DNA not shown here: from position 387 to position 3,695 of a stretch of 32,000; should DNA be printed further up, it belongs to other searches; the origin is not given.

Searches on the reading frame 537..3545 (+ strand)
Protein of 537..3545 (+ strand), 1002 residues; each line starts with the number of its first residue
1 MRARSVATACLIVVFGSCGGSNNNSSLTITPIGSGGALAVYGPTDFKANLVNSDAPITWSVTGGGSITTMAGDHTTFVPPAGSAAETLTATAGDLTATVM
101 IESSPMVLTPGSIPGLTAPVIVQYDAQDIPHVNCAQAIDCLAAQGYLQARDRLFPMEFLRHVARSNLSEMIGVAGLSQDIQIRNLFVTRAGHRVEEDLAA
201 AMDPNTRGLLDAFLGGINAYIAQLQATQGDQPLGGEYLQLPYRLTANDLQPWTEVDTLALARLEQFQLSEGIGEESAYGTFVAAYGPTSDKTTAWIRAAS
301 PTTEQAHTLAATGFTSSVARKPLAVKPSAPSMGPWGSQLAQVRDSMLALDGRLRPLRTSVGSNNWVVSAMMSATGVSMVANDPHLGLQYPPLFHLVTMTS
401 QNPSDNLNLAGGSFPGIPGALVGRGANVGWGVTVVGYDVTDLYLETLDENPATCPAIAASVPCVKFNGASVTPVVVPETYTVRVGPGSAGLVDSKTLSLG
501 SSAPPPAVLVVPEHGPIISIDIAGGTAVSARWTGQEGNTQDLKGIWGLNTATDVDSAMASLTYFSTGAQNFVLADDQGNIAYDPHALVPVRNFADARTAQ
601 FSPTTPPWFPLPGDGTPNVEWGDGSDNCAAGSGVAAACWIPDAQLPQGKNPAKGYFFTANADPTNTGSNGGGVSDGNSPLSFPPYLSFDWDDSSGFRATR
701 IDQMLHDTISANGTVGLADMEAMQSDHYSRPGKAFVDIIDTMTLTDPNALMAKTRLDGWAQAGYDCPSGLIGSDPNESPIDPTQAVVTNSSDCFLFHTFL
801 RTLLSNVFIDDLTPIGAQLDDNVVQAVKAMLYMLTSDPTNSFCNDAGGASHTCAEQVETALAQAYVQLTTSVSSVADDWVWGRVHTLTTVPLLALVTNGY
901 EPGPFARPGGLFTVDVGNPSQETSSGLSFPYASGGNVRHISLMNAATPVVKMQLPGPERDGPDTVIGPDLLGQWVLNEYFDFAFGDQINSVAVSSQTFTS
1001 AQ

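Call 85: search_protein_families(library=pfam, proteins=[window:537-3545:+], max_evalue=0.0001)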
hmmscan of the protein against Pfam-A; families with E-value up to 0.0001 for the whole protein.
window:537-3545:+ (1002 aa): 1 family
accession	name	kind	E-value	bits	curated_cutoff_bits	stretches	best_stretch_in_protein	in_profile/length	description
PF01804.23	Penicil_amidase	-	2e-123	414.2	21.3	1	119-986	1-670/675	Penicillin amidase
